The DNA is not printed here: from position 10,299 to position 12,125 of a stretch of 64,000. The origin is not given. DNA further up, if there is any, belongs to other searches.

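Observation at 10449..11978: Uncharacterised polytopic membrane protein with a six-Cys loop and N-terminal His inside a copper / cytochrome-c maturation operon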

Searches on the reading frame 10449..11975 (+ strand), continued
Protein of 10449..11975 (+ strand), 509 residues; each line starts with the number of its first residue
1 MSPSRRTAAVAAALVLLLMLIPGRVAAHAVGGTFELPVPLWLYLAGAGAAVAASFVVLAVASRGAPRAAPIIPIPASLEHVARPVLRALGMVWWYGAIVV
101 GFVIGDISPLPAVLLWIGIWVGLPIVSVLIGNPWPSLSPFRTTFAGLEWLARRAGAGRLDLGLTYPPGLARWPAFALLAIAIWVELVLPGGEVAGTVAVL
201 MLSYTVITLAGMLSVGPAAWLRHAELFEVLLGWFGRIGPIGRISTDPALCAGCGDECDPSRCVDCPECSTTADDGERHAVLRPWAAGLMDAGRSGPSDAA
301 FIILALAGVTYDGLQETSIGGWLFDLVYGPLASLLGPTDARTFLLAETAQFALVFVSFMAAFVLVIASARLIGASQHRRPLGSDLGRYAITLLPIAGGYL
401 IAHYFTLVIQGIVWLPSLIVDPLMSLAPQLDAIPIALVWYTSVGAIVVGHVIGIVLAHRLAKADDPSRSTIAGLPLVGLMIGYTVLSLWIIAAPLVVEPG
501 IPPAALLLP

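Call 50: get_annotated_region(hit=H9, flank=6000)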
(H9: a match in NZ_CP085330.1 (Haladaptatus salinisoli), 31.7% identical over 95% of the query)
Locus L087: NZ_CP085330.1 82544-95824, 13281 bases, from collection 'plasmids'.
description: Haladaptatus salinisoli strain PSR8 plasmid unnamed3, complete sequence
organism: Haladaptatus salinisoli (NCBI taxid 2884876)
taxonomy: Archaea; Euryarchaeota; Halobacteria; Halobacteriales; Haladaptataceae; Haladaptatus; Haladaptatus salinisoli
host: -; source: cell culture,saline soil; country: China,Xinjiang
typing (MOB-suite, as given by PLSDB): non-mobilizable
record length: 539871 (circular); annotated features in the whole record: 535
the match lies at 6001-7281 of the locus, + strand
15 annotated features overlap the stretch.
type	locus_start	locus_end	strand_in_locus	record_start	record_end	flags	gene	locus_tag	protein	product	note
CDS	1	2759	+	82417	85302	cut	-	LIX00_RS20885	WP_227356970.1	prolyl oligopeptidase family serine peptidase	GO:0006508 - proteolysis [Evidence IEA]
CDS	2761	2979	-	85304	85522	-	-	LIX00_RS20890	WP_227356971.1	hypothetical protein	-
CDS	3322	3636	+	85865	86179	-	-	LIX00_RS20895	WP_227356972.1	HalOD1 output domain-containing protein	-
CDS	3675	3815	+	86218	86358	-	-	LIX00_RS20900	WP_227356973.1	hypothetical protein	-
CDS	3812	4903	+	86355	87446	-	-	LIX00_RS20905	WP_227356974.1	tyrosine-type recombinase/integrase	GO:0015074 - DNA integration [Evidence IEA]; GO:0006310 - DNA recombination [Evidence IEA]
CDS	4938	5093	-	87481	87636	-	-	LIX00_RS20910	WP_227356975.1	hypothetical protein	-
CDS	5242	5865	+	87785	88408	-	-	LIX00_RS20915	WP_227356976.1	hypothetical protein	-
CDS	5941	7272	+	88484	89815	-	-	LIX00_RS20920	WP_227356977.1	hypothetical protein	-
CDS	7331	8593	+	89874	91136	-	-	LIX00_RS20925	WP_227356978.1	Dyp-type peroxidase domain-containing protein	-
CDS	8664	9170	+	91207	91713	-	-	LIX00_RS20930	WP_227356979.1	DUF892 family protein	-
CDS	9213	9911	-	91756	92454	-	-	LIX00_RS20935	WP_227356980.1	DUF2071 domain-containing protein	-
CDS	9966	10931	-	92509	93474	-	-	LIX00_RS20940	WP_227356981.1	NAD(P)-dependent oxidoreductase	-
CDS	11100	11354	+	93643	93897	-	-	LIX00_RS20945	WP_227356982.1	hypothetical protein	-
CDS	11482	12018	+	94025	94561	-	-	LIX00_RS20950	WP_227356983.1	BGTF surface domain-containing protein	-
CDS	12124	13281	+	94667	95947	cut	-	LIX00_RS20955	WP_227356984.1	MFS transporter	GO:0055085 - transmembrane transport [Evidence IEA]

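Call 51: get_annotated_region(hit=H24, flank=7000)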
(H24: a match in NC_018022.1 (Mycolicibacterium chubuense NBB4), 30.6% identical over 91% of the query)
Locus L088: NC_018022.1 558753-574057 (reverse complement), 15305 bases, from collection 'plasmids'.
description: Mycolicibacterium chubuense NBB4 plasmid pMYCCH.01, complete sequence
organism: Mycolicibacterium chubuense NBB4 (NCBI taxid 710421)
taxonomy: Bacteria; Actinomycetota; Actinomycetes; Mycobacteriales; Mycobacteriaceae; Mycolicibacterium; Mycolicibacterium chubuense; Mycolicibacterium chubuense NBB4
host: -; source: -; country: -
typing (MOB-suite, as given by PLSDB): mobilizable; relaxase MOBF,MOBF
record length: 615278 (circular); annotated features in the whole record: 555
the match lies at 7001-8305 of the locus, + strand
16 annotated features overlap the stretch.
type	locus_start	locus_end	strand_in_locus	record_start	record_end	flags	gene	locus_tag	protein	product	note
CDS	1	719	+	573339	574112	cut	-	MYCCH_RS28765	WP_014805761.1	methane monooxygenase/ammonia monooxygenase subunit A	-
CDS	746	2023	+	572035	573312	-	-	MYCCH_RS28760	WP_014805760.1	methane monooxygenase/ammonia monooxygenase subunit B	-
CDS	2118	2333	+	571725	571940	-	-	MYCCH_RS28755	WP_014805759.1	hypothetical protein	-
CDS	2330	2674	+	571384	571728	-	-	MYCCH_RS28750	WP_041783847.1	hypothetical protein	-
CDS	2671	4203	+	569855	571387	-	-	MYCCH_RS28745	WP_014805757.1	AMP-binding protein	-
CDS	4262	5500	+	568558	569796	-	-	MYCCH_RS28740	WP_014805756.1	GAF domain-containing protein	-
CDS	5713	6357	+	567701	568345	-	sigC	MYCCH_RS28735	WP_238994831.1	RNA polymerase sigma factor SigC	-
CDS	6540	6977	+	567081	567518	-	-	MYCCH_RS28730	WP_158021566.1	hypothetical protein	-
CDS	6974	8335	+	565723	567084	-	-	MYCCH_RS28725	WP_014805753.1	hypothetical protein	-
CDS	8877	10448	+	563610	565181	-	-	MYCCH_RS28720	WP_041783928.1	methane monooxygenase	-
CDS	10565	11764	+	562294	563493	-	-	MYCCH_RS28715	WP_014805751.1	toluene hydroxylase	-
CDS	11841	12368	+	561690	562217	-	-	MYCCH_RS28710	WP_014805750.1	MmoB/DmpM family protein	GO:0006725 - cellular aromatic compound metabolic process [Evidence IEA]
CDS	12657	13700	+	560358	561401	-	-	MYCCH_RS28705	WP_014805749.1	2Fe-2S iron-sulfur cluster binding domain-containing protein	-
CDS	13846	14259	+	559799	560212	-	-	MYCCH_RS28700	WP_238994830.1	methane monooxygenase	-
CDS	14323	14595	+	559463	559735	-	-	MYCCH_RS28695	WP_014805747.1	DUF4242 domain-containing protein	-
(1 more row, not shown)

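Call 52: get_annotated_region(hit=H16, flank=7000)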
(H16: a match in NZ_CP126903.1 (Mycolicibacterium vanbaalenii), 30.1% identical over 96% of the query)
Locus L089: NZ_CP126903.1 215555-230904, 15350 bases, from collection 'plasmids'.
description: Mycolicibacterium vanbaalenii strain JOB5 plasmid unnamed2, complete sequence
organism: Mycolicibacterium vanbaalenii (NCBI taxid 110539)
taxonomy: Bacteria; Actinomycetota; Actinomycetes; Mycobacteriales; Mycobacteriaceae; Mycolicibacterium; Mycolicibacterium vanbaalenii
host: -; source: cell culture,soil; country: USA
typing (MOB-suite, as given by PLSDB): mobilizable; relaxase MOBF
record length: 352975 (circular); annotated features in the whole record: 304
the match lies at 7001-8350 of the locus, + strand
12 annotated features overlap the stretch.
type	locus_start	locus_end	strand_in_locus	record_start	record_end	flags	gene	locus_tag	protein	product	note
CDS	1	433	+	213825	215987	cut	-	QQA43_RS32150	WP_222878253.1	Mu transposase C-terminal domain-containing protein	-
CDS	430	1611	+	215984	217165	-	-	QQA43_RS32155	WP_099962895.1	ATP-binding protein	-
CDS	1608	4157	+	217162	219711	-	-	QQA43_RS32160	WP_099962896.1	TniQ family protein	-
CDS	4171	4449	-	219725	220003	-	-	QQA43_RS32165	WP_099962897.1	helix-turn-helix transcriptional regulator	-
CDS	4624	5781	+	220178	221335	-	-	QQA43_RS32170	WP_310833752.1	TniQ family protein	-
CDS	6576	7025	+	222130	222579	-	-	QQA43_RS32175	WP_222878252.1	hypothetical protein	-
CDS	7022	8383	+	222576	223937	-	-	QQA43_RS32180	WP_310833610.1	hypothetical protein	-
CDS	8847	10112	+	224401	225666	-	-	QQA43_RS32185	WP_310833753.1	Ig-like domain-containing protein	-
CDS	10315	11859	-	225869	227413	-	-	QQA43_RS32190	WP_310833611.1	fused MFS/spermidine synthase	-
CDS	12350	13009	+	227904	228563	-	-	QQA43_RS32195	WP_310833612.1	thioredoxin domain-containing protein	-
CDS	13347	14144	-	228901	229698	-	-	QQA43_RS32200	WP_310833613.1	CbtA family protein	-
CDS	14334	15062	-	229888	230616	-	-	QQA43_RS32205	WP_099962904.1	lytic murein transglycosylase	-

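Call 53: get_annotated_region(hit=H3, flank=6000)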
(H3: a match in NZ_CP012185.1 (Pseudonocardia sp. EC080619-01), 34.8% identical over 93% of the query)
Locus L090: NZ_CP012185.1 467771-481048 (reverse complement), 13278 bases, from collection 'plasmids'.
description: Pseudonocardia sp. EC080619-01 plasmid pBCI1-2, complete sequence
organism: Pseudonocardia sp. EC080619-01 (NCBI taxid 1096856)
taxonomy: Bacteria; Actinomycetota; Actinomycetes; Pseudonocardiales; Pseudonocardiaceae; Pseudonocardia; Pseudonocardia sp. EC080619-01
host: -; source: Apterostigma dentigerum; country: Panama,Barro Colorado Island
typing (MOB-suite, as given by PLSDB): mobilizable; relaxase MOBF
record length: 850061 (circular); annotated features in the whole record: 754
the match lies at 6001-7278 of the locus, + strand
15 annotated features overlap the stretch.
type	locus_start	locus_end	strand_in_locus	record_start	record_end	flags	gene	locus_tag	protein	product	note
CDS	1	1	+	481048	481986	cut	-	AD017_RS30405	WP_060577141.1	VOC family protein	-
CDS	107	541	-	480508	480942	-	-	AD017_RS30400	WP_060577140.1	helix-turn-helix domain-containing protein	-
CDS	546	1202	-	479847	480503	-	-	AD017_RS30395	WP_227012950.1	nucleotidyl transferase AbiEii/AbiGii toxin family protein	-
CDS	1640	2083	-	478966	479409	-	-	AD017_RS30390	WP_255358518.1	acylphosphatase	-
CDS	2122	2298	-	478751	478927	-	-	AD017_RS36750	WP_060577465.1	HypC/HybG/HupF family hydrogenase formation chaperone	-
CDS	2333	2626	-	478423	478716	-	-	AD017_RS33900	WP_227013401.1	PadR family transcriptional regulator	-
CDS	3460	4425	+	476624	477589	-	-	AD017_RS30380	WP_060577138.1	hypothetical protein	-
CDS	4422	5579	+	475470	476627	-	-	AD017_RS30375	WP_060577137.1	hypothetical protein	-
CDS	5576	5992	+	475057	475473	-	-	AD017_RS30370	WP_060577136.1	hypothetical protein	-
CDS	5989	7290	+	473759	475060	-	-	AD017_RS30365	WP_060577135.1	hypothetical protein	-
CDS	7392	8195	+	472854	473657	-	-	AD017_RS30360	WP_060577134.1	histidine kinase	GO:0000160 - phosphorelay signal transduction system [Evidence IEA]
CDS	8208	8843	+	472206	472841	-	-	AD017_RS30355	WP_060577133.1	response regulator transcription factor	GO:0000160 - phosphorelay signal transduction system [Evidence IEA]; GO:0006355 - regulation of DNA-templated ...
CDS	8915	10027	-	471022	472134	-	-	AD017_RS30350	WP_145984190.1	hypothetical protein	-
CDS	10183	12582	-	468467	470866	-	-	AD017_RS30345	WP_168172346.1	galactose oxidase early set domain-containing protein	-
CDS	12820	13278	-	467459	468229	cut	-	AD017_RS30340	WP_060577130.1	phosphotransferase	-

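Call 54: get_annotated_region(hit=H10, flank=6000)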
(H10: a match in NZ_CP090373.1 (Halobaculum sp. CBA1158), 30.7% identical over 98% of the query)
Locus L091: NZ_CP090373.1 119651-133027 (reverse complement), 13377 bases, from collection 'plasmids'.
description: Halobaculum sp. CBA1158 plasmid pCBA1158-2, complete sequence
organism: Halobaculum sp. CBA1158 (NCBI taxid 2904243)
taxonomy: Archaea; Euryarchaeota; Halobacteria; Halobacteriales; Haloferacaceae; Halobaculum; Halobaculum sp. CBA1158
host: -; source: solar salt; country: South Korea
typing (MOB-suite, as given by PLSDB): non-mobilizable; mating-pair formation MPF_T
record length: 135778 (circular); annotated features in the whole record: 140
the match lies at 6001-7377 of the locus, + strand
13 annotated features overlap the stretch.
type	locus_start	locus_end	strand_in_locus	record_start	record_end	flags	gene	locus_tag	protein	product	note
CDS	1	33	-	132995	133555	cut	-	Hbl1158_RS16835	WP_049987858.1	TATA-box-binding protein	-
CDS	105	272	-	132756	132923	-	-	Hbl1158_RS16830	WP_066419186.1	DNA-binding protein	-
CDS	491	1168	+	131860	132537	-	-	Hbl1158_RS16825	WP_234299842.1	metal-dependent transcriptional regulator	-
CDS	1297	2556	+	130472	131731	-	-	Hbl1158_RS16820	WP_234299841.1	multicopper oxidase domain-containing protein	-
CDS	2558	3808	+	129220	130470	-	-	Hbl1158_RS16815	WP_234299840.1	metal transporter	-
CDS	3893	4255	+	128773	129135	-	-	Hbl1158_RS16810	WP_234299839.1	plastocyanin/azurin family copper-binding protein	-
CDS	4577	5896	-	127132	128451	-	-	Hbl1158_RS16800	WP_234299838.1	PQQ-binding-like beta-propeller repeat protein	-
CDS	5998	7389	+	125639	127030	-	-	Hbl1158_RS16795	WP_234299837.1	hypothetical protein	-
CDS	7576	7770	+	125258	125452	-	-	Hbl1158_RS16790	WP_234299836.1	hypothetical protein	-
CDS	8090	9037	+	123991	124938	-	-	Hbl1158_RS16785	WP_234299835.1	metal-dependent hydrolase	-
CDS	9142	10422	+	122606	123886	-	-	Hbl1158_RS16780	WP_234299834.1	Dyp-type peroxidase domain-containing protein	-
CDS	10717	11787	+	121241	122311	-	-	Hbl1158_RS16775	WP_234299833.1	iron transporter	-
CDS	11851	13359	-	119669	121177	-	-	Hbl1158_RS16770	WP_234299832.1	hypothetical protein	-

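Call 73: search_protein_families(library=pfam, proteins=[P0037, P0364, P0313, P0355, P0337, L048:5908-8649:+, L075:2390-5320:+, L076:5860-8685:+, L058:3821-5644:+], max_evalue=0.01)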
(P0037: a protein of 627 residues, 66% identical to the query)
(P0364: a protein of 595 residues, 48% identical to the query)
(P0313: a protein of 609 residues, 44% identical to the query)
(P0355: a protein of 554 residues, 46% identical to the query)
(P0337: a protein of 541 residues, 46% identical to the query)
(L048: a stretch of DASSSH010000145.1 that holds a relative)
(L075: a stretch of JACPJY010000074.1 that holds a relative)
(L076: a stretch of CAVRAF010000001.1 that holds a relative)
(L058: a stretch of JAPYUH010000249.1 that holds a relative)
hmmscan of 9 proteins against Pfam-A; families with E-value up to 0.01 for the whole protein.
P0037 (627 aa): 0 families

P0364 (595 aa): 0 families

P0313 (609 aa): 0 families

P0355 (554 aa): 1 family
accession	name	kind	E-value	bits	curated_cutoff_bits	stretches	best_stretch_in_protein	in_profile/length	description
PF07301.16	DUF1453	-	0.0088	16.5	24.6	0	434-489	49-103/145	CcdC protein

P0337 (541 aa): 0 families

L048:5908-8649:+ (914 aa): 0 families

L075:2390-5320:+ (977 aa): 0 families

L076:5860-8685:+ (942 aa): 0 families

L058:3821-5644:+ (608 aa): 0 families

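Call 76: search_solved_structures(query=A7, max_evalue=10, show_alignments=1)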
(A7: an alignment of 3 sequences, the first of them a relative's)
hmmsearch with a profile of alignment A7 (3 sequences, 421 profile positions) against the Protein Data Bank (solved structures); distinct sequences matched with E-value up to 10: 2.
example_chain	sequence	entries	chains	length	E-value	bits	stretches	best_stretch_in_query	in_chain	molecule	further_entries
7fi3_A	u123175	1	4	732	4.2e-15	58.7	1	37-277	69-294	ABC-type dipeptide/oligopeptide transport system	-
1sr2_A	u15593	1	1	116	0.52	12.3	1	172-225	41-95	Putative sensor-like histidine kinase yojN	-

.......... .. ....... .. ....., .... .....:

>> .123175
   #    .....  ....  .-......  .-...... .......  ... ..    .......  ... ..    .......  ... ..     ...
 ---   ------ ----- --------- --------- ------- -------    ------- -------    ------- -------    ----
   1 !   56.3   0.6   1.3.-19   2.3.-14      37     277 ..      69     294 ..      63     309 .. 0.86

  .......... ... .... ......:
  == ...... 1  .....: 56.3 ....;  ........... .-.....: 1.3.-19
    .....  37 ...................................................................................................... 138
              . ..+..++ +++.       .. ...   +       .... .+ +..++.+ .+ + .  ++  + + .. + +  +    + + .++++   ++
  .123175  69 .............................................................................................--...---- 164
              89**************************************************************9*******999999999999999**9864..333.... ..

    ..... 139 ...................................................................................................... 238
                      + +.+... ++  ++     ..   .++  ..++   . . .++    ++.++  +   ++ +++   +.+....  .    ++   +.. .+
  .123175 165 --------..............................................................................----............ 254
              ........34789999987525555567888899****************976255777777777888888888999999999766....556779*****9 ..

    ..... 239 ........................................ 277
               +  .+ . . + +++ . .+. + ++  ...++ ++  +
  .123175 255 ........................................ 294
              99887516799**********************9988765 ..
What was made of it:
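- Tried and rejected: Pfam on the ~900-aa variants: nothing (call 73), but a PDB profile search identified the extension as solute-binding-protein-like (call 76).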

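Call 77: search_protein_families(library=ncbifam, proteins=[L048:7453-8649:+, L076:7420-8685:+, L081:4754-5260:+, L040:4514-5062:+, L081:4220-4651:+, L085:5332-6390:+], max_evalue=1)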
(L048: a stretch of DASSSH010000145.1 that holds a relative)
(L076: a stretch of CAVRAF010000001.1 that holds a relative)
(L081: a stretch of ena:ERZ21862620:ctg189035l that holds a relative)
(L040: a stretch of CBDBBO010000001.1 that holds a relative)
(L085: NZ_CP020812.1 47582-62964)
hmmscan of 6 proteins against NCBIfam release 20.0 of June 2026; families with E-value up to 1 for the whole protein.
L048:7453-8649:+ (399 aa): 0 families

L076:7420-8685:+ (422 aa): 0 families

L081:4754-5260:+ (169 aa): 0 families

L040:4514-5062:+ (183 aa): 1 family
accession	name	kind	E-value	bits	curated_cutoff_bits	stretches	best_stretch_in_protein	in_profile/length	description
NF040554.1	mini_HHHH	equivalog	0.04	14.1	40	1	11-40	6-36/45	HHHH-motif protein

L081:4220-4651:+ (144 aa): 0 families

L085:5332-6390:+ (353 aa): 1 family
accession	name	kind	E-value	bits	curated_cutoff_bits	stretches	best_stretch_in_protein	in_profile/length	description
NF058595.1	invert_tail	domain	0.017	15.4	37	1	45-85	47-90/113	lipo-invert putative C-terminal anchoring domain-containing protein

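Call 78: get_annotated_region(hit=H19, flank=5000)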
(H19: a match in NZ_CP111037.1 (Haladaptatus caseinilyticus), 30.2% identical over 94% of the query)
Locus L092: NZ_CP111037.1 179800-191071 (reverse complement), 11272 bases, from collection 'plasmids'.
description: Haladaptatus caseinilyticus strain ZJ1 plasmid unnamed1, complete sequence
organism: Haladaptatus caseinilyticus (NCBI taxid 2993314)
taxonomy: Archaea; Euryarchaeota; Halobacteria; Halobacteriales; Haladaptataceae; Haladaptatus; Haladaptatus caseinilyticus
host: -; source: cell culture,sediment; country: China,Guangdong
typing (MOB-suite, as given by PLSDB): non-mobilizable
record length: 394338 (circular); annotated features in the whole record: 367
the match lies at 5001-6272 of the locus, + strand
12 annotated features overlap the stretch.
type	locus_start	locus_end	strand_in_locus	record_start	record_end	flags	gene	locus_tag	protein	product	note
CDS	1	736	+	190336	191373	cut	-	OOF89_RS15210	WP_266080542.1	FAD-dependent oxidoreductase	-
CDS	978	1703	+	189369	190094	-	-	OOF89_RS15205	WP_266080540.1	helix-turn-helix domain-containing protein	-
CDS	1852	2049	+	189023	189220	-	-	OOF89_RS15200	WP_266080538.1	hypothetical protein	-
CDS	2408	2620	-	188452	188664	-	-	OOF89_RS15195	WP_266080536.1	hypothetical protein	-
CDS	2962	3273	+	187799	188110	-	-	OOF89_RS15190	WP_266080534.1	HalOD1 output domain-containing protein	-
CDS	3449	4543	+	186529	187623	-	-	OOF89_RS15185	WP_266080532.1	tyrosine-type recombinase/integrase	GO:0015074 - DNA integration [Evidence IEA]; GO:0006310 - DNA recombination [Evidence IEA]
CDS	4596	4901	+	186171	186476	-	-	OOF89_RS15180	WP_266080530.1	hypothetical protein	-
CDS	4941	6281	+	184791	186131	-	-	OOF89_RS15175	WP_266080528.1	hypothetical protein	-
CDS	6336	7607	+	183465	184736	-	-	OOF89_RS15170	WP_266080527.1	Dyp-type peroxidase domain-containing protein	-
CDS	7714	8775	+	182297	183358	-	-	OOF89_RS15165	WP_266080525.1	iron transporter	-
CDS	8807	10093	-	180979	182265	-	-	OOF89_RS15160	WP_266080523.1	hypothetical protein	-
CDS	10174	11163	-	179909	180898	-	-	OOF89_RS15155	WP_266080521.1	transcription initiation factor IIB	GO:0006352 - DNA-templated transcription initiation [Evidence IEA]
